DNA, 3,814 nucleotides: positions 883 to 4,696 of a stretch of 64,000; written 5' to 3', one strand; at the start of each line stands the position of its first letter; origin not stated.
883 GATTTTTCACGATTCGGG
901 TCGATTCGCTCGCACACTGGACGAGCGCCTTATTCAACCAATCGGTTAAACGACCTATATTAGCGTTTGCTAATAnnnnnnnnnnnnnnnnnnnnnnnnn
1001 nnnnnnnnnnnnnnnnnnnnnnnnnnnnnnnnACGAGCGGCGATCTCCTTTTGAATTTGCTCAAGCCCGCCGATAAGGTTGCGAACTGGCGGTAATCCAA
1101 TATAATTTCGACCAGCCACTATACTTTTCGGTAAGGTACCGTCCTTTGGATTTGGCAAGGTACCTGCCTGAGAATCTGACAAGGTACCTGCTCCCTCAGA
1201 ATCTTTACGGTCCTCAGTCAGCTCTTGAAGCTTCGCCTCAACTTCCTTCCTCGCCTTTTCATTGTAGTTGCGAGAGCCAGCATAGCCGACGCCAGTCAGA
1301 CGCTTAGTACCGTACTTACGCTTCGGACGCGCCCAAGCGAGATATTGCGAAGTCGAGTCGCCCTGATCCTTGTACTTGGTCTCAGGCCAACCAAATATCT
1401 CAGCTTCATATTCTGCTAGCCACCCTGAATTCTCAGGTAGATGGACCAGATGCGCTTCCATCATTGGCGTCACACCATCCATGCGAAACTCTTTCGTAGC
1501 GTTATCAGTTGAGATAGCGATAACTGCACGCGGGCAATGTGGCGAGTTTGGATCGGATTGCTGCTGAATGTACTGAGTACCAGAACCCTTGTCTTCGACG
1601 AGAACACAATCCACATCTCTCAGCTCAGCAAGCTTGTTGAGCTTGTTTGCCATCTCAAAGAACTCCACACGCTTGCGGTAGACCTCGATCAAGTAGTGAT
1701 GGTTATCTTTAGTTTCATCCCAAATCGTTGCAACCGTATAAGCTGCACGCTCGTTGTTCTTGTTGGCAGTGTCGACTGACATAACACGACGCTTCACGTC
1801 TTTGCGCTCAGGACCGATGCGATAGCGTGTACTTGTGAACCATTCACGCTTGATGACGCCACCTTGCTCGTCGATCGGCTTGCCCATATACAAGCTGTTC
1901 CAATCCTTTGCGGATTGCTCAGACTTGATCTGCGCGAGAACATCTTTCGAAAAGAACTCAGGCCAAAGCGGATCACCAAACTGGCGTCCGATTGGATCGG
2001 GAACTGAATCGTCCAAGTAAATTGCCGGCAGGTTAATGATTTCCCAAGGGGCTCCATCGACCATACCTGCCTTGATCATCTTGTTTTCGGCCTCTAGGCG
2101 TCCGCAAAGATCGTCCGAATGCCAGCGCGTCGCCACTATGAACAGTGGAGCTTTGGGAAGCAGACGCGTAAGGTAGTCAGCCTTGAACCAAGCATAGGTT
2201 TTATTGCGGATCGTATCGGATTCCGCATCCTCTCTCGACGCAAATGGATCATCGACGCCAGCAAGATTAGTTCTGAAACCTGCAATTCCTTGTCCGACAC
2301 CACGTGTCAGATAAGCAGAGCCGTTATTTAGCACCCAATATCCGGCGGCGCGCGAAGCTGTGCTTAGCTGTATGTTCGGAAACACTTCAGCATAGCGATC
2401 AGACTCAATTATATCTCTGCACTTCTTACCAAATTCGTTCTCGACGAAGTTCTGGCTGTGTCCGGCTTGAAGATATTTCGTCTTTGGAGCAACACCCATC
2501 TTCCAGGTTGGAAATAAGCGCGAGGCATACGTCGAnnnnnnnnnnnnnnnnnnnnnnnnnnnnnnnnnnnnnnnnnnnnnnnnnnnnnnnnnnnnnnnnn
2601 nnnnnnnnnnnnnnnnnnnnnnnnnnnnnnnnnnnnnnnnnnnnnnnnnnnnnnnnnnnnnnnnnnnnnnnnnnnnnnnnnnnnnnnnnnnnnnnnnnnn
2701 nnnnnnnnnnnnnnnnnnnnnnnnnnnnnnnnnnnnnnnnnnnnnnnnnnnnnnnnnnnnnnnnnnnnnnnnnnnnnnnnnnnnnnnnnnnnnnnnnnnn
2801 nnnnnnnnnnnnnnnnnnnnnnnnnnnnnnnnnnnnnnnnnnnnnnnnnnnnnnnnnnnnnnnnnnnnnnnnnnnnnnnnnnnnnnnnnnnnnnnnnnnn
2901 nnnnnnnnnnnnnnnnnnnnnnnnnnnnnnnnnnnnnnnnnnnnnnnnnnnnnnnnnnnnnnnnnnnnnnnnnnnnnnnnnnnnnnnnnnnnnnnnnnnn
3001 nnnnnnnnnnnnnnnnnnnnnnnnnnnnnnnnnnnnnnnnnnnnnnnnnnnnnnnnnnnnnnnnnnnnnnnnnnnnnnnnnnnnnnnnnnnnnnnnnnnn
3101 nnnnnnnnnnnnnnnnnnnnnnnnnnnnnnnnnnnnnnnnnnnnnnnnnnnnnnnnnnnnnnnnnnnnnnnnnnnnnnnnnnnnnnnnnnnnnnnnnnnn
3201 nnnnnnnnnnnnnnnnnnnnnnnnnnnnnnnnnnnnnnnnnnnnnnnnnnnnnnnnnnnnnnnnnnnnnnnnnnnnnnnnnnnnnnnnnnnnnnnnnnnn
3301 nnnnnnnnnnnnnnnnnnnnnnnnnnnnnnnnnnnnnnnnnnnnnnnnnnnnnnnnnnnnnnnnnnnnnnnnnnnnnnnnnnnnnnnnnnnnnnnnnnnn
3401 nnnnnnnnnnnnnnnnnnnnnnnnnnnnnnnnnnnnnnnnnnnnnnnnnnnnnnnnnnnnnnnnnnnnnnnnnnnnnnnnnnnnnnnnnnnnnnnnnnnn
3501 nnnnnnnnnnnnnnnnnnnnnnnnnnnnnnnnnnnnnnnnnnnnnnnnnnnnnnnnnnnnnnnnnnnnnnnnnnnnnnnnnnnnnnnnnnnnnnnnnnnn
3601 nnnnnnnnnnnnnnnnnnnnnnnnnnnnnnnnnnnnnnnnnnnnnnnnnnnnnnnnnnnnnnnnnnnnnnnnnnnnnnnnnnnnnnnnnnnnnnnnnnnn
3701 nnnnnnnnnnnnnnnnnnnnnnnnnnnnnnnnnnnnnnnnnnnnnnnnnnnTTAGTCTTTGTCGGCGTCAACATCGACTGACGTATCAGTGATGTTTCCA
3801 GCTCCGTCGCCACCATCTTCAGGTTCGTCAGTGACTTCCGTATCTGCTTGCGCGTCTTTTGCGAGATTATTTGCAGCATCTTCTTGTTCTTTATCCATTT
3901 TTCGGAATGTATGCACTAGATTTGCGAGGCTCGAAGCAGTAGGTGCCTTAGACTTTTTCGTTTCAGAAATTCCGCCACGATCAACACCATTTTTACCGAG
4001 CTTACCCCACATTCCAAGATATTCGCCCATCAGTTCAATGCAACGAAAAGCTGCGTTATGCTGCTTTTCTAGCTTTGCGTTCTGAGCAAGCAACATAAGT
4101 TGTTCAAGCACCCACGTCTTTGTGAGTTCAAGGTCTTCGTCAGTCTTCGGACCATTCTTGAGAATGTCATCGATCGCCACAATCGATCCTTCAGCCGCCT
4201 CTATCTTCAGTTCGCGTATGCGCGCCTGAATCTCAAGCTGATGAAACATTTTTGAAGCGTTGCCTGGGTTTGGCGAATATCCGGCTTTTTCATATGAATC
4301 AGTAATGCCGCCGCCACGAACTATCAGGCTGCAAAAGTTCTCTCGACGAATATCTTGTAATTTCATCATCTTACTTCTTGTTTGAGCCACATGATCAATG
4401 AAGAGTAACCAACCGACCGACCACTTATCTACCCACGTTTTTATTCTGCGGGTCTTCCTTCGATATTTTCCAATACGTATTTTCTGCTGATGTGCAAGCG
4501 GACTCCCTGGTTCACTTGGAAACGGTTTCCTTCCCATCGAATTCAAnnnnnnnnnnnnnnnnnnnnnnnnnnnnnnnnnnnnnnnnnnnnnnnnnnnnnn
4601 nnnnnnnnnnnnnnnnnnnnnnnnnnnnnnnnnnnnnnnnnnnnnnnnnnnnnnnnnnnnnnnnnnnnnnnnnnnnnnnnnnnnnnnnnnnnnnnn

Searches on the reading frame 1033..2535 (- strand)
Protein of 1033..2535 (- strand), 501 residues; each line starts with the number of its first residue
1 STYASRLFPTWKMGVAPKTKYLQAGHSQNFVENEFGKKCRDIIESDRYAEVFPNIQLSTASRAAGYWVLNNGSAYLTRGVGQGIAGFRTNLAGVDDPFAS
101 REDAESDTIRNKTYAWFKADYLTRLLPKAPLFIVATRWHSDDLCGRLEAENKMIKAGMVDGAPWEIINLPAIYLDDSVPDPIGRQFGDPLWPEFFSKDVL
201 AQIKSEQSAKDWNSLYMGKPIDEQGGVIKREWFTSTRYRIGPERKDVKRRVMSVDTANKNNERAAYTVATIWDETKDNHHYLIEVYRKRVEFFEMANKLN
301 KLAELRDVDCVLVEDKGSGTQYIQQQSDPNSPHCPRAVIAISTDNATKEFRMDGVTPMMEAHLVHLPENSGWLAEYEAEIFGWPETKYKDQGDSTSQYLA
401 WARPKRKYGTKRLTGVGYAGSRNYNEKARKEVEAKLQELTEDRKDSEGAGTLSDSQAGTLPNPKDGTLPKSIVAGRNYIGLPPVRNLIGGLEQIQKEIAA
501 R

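Call 50: find_related_loci(query=window:1033-2535:-, collection=viral_contigs, flank=8000)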
Query window:1033-2535:- (501 aa) in viral_contigs; peptide patterns used: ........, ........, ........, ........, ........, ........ (x = any residue, [..] = any of these).
5 stretches matched a pattern; 2 encode a relative of the query (tblastn E <= 1e-3); 2 distinct loci.
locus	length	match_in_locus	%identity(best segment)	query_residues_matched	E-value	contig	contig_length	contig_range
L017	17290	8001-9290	38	1-414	1e-82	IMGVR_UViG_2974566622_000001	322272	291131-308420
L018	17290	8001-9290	38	1-414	1e-83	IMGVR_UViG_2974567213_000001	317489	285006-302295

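Call 52: find_related_loci(query=A4, collection=metagenome_contigs, flank=8000)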
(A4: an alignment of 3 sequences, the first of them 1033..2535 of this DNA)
Query A4 (501 aa) in metagenome_contigs; peptide patterns used: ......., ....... (x = any residue, [..] = any of these).
599 stretches matched a pattern (row limit reached: there are more); 3 encode a relative of the query (tblastn E <= 1e-3); 3 distinct loci.
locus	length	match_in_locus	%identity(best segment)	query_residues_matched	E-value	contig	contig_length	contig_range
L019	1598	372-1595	54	1-416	4e-162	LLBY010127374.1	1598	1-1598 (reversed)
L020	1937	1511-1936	66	1-141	3e-63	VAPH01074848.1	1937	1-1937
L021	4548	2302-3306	22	69-394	1e-9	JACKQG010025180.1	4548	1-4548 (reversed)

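Call 58: search_dna_similar(query=window:1033-2535:-, collection=phages, mode=protein, max_rows=15)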
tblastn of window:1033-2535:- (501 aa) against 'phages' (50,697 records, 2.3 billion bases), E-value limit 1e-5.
Records with a match: 2381; places in all: 2413; records where one place covers at least 80% of the query: 122.
Best place of each record, by identity: <60% 2381.
By first word of the organism name: Mycobacterium 496; Klebsiella 422; Microbacterium 273; Escherichia 267; Gordonia 185; Vibrio 75; Acinetobacter 51; Brucella 41; Caulobacter 39; Xanthomonas 39; and 92 more.
By host as written in the record: Mycobacterium smegmatis mc2 155 348; - 222; Klebsiella pneumoniae 183; Gordonia terrae 3612 145; Microbacterium foliorum NRRL B-24224 SEA 111; Microbacterium foliorum NRRL B-24224 104; Mycobacterium smegmatis mc#155 83; Escherichia coli 61; and 436 more.
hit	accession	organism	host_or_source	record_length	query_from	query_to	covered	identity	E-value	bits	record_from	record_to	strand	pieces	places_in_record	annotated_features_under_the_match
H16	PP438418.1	Microcystis phage Mwe-JY26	Microcystis wesenbergii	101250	1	415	83%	49.9%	2e-126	412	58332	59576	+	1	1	terminase large subunit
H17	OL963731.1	Citromicrobium phage vB_CbaS-RXM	Citromicrobium bathyomarinum JL1366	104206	1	418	83%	45.4%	4e-119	390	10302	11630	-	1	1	terminase large subunit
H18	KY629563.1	Sphingobium phage Lacusarx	Sphingobium sp. IP1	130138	1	418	83%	45.3%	2e-117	385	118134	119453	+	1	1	terminase-like family protein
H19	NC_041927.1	Sphingobium phage Lacusarx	Sphingobium sp. IP1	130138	1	418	83%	45.3%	2e-117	385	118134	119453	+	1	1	terminase large subunit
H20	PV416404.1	Erythrobacter phage XM05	Erythrobacter sp. JL475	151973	1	417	83%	45.2%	5e-116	382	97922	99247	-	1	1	terminase large subunit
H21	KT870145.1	Roseobacter phage DSS3P8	Ruegeria pomeroyi DSS-3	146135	1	403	80%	45.9%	6e-106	352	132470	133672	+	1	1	terminase large subunit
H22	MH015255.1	Ruegeria phage vB_RpoS-V10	Ruegeria pomeroyi DSS-3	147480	1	403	80%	45.9%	6e-106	352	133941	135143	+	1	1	putative terminase large subunit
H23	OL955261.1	Erythrobacter phage vB_EliS-L02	Erythrobacter sp.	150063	1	419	84%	43.5%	9e-113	372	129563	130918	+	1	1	terminase-like family protein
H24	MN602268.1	Bacteriophage DSS3_MAL1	-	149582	1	419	84%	42.9%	1e-101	340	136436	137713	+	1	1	terminase-like family protein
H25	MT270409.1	Phaeobacter phage MD18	Phaeobacter inhibens DSM 17395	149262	1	419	84%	42.9%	1e-104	348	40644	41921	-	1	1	hypothetical protein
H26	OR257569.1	Ruegeria phage RpAliso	Ruegeria pomeroyi DSS-3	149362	1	419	84%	42.4%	2e-107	357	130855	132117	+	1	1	terminase large subunit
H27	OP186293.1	Rhodobacter phage RcXuper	Rhodobacter capsulatus YW1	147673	1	419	84%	41.8%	6e-108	358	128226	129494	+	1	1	terminase large subunit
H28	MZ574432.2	Caulobacter phage BL47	Caulobacter vibrioides CB15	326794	1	414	83%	39.2%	6e-81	280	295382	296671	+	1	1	terminase large subunit | right and left terminal repeat sequences and all genes contained ...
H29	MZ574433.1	Caulobacter phage RB23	Caulobacter vibrioides CB15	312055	1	414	83%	39.2%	7e-81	280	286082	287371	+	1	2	putative terminase large subunit | right and left terminal repeat sequences and all genes contained ...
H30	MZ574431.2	Caulobacter phage J4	Caulobacter vibrioides CB15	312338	1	414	83%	39.0%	1e-80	280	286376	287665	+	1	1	putative terminase large subunit | right and left terminal repeat sequences and all genes contained ...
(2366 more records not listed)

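Call 60: get_annotated_region(hit=H16, flank=6000)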
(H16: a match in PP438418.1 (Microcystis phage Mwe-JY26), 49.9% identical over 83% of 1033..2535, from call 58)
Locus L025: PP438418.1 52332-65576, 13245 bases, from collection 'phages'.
description: Microcystis phage Mwe-JY26, complete genome.
organism: Microcystis phage Mwe-JY26 (NCBI taxid 3128149)
taxonomy: Viruses; Duplodnaviria; Heunggongvirae; Uroviricota; Caudoviricetes
host: Microcystis wesenbergii; source: China; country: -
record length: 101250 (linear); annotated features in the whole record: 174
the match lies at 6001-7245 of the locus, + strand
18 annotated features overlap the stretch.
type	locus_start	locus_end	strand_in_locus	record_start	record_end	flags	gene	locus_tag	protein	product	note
CDS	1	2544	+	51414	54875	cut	-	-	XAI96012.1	hypothetical protein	-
CDS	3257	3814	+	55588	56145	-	-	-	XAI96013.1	hypothetical protein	-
CDS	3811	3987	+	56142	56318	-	-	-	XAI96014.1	hypothetical protein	-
CDS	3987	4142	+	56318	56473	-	-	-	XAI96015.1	hypothetical protein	-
CDS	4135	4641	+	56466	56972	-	-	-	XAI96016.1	hypothetical protein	-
CDS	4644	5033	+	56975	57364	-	-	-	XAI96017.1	hypothetical protein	-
CDS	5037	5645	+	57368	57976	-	-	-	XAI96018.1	terminase small subunit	-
CDS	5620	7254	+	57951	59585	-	-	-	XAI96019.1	terminase large subunit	-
CDS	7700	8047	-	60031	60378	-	-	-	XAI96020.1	immunity repressor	-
CDS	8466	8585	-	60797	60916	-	-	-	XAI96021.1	hypothetical protein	-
CDS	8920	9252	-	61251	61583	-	-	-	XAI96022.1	hypothetical protein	-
CDS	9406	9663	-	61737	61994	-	-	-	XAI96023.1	hypothetical protein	-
CDS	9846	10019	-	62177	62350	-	-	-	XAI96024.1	hypothetical protein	-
CDS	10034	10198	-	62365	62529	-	-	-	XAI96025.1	hypothetical protein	-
CDS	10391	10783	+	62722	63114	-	-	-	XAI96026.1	hypothetical protein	-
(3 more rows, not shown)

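Call 61: get_annotated_region(hit=H19, flank=6000)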
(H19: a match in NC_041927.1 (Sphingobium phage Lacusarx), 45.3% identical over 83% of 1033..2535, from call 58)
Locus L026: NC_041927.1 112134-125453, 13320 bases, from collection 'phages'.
description: Sphingobium phage Lacusarx, complete genome.
organism: Sphingobium phage Lacusarx (NCBI taxid 1980139)
taxonomy: Viruses; Duplodnaviria; Heunggongvirae; Uroviricota; Caudoviricetes; Lacusarxvirus; Lacusarxvirus lacusarx
host: Sphingobium sp. IP1; source: Skaevinge wastewater treatment plant; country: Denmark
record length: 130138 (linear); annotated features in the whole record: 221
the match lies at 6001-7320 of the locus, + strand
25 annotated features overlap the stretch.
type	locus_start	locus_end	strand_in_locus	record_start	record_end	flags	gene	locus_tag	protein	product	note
CDS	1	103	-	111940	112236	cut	-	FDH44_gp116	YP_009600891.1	hypothetical protein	-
CDS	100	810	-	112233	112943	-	-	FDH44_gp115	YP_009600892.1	hypothetical protein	-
CDS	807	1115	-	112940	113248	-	-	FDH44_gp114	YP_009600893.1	hypothetical protein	-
CDS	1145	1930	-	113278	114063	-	-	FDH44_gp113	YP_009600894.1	hypothetical protein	-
CDS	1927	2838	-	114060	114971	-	-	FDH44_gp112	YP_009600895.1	hypothetical protein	-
CDS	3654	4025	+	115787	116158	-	-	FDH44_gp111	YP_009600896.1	hypothetical protein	-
CDS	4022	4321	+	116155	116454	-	-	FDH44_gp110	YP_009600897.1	hypothetical protein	-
CDS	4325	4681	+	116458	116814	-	-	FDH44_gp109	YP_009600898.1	hypothetical protein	-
CDS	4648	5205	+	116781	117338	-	ruvC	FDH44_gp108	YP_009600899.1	Holliday junction resolvase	Crossover junction endodeoxyribonuclease RuvC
CDS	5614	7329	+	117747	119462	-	-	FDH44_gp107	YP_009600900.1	terminase large subunit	-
CDS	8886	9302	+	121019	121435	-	-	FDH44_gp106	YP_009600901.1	hypothetical protein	-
CDS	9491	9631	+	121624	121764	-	-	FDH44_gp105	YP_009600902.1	hypothetical protein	-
CDS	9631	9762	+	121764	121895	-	-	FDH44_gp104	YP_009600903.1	hypothetical protein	-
CDS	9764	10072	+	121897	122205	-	-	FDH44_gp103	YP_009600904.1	hypothetical protein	-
CDS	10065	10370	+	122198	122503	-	-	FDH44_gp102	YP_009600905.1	DNA ligase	-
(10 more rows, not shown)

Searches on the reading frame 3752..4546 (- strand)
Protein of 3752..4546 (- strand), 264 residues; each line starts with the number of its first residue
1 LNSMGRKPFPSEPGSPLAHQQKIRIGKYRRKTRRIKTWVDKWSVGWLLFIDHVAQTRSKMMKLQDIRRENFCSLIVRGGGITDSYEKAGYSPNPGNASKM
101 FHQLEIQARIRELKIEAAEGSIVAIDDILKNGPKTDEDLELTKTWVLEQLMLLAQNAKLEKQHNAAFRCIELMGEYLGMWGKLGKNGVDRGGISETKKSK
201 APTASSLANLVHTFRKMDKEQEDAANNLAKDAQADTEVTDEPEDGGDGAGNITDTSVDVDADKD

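Call 10: search_protein_families(library=pfam, proteins=[window:3752-4546:-], max_evalue=0.01)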
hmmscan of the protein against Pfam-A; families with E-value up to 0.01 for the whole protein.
window:3752-4546:- (264 aa): 1 family
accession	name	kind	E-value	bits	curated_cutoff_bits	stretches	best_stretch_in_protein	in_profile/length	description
PF03592.21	Terminase_2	-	2.7e-05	25.3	26.1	1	69-132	6-71/141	Terminase small subunit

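Call 11: search_protein_families(library=phrogs, proteins=[window:3752-4546:-], max_evalue=0.01)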
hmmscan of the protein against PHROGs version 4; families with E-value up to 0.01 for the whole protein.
window:3752-4546:- (264 aa): 5 families
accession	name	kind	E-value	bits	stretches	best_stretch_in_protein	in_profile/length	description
phrog_51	-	head and packaging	6.5e-12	46.7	1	53-238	78-231/261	terminase small subunit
phrog_11494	-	head and packaging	3.4e-05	24.8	1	62-201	3-142/291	terminase small subunit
phrog_32222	-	unknown function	0.0007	20.4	1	55-119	86-149/241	-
phrog_17390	-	unknown function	0.0024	18.7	1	68-125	7-66/69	-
phrog_2606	-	head and packaging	0.0085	16.5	0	71-130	96-158/310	terminase small subunit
